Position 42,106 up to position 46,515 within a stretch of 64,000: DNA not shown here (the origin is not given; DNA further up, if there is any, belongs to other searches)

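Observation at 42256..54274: Signalling island: three hybrid kinases plus translationally coupled CheY-CheC, without CheA/CheW/MCP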

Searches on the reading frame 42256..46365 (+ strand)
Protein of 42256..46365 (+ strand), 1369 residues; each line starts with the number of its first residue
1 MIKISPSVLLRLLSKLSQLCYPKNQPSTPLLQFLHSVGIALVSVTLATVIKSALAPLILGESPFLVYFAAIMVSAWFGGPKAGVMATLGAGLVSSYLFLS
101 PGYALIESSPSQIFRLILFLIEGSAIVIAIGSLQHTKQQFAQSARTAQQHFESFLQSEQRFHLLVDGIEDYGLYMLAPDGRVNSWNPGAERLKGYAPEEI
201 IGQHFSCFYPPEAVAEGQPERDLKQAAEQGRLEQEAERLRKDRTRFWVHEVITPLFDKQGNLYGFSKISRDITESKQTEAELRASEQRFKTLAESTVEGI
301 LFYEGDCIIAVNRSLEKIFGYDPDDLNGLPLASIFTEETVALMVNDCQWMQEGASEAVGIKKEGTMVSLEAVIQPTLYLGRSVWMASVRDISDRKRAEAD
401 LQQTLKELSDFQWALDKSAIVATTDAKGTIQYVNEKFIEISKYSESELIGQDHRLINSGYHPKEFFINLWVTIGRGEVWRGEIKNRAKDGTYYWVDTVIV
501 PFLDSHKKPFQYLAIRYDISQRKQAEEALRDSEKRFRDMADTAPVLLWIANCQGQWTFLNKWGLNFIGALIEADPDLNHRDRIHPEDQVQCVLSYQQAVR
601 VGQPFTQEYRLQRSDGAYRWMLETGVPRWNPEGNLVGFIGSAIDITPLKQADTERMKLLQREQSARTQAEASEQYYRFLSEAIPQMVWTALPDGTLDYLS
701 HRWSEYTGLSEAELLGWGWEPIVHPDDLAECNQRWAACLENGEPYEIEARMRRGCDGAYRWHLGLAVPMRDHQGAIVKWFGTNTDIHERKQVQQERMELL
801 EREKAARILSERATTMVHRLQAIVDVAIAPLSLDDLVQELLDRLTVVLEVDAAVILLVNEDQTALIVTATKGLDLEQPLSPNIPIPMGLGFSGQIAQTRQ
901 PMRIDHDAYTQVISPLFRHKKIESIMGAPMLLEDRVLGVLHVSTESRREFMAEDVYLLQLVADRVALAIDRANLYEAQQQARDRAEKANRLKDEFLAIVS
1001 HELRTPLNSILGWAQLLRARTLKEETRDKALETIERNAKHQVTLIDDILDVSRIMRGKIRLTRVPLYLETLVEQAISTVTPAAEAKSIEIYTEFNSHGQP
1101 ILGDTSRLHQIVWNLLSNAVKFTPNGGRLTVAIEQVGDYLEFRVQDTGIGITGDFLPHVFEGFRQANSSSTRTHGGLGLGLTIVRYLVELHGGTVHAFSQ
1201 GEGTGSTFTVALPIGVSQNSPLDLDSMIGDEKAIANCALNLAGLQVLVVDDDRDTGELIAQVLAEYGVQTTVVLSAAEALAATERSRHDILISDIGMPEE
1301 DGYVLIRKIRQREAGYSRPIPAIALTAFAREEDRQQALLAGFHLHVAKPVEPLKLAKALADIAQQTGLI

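Call 3: search_protein_families(library=pfam, proteins=[window:42256-46365:+], max_evalue=0.01)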
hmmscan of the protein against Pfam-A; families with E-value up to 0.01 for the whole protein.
window:42256-46365:+ (1369 aa): 12 families
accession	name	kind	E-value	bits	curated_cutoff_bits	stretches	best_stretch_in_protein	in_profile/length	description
PF08447.18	PAS_3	-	6e-60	200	25.6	4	698-783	3-89/89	PAS fold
PF13426.13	PAS_9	-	4.5e-59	197.6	27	5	174-274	5-103/103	PAS domain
PF08448.16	PAS_4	-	4e-43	146.6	23.1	3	173-276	8-109/110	PAS fold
PF00989.32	PAS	-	6.4e-43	145.8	22.6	5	172-272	13-113/113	PAS fold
PF02518.31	HATPase_c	-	5.3e-30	104.6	26.4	1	1103-1214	1-109/111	Histidine kinase-, DNA gyrase B-, and HSP90-like ATPase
PF00072.30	Response_reg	-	1.7e-20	73.7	30.2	1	1246-1359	1-110/111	Response regulator receiver domain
PF13185.12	GAF_2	-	2.7e-19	70.1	28.6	1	831-970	2-136/136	GAF domain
PF00512.31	HisKA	-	9.8e-19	67.6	26.9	1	992-1055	2-64/66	His Kinase A (phospho-acceptor) domain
PF13188.13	PAS_8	-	1.9e-18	66.1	21.8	1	287-332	1-44/65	PAS domain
PF01590.32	GAF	-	6.8e-16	59.5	22.4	1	833-969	2-133/133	GAF domain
PF13493.11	DUF4118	-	2.4e-14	53.5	28.4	1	38-141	2-105/107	Domain of unknown function (DUF4118)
PF13492.12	GAF_3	-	2e-12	48.1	27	1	832-971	1-129/129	GAF domain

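Call 4: search_protein_families(library=ncbifam, proteins=[window:42256-46365:+], max_evalue=0.01)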
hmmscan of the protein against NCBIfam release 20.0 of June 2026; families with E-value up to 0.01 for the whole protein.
window:42256-46365:+ (1369 aa): 158 families (the best 25 are shown)
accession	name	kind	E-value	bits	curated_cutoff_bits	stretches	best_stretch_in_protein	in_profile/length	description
NF041880.1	EPS_EpsF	equivalog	1.7e-110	369.8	900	5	979-1213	261-492/492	response regulator EpsF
TIGR00229.1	sensory_box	domain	1.9e-87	289.8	22.9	5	156-282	2-126/126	PAS domain S-box protein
TIGR02956.1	TMAO_torS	equivalog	1.3e-77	261.8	676.5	1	978-1363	450-820/967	TMAO reductase system sensor histidine kinase/response regulator TorS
NF008318.0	PRK11107.1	equivalog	1.7e-76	258.1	890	2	981-1222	282-526/920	two-component sensor histidine kinase BarA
NF047874.1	MASE3_PAS_HK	subfamily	2.5e-74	251.3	560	2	975-1223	381-634/655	MASE3 domain-containing sensor histidine kinase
NF041947.1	LuxQ_Vibrio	equivalog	2.7e-73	247.2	1200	1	969-1364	446-840/843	quorum-sensing autoinducer 2 sensor kinase/phosphatase LuxQ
NF008302.0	PRK11091.1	equivalog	8.8e-73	245.7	838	3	978-1364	269-644/779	aerobic respiration two-component sensor histidine kinase ArcB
NF038297.2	hybrid_HK_HrmK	equivalog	1.9e-70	238.2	725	1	980-1358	223-603/607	hybrid histidine kinase/response regulator HrmK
NF011874.0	PRK15347.1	equivalog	4.9e-70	236.7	852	2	979-1224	385-623/921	two component system sensor kinase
NF046044.1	PnpS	equivalog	3.8e-67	227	400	2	987-1213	165-390/390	two-component system histidine kinase PnpS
NF008099.0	PRK10841.1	equivalog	3.1e-60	203.9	920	2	971-1220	449-696/949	two-component system sensor histidine kinase RcsC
NF045595.1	HK_scytonemin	equivalog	2.6e-54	184.7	865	3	978-1214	401-635/637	scytonemin biosynthesis sensor histidine kinase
NF041832.1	near_NosP_CTERM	subfamily_domain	4.8e-53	180.6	400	1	986-1361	1-368/370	NahK/ErcS family hybrid sensor histidine kinase/response regulator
NF053781.1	cdiGMPphdstlr2612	equivalog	4.3e-52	177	1600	5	361-558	541-739/1268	Tlr1612 family c-di-GMP phosphodiesterase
NF008543.0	PRK11466.1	equivalog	8.5e-51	172.8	982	1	976-1364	428-799/914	TMAO reductase system sensor histidine kinase/response regulator TorS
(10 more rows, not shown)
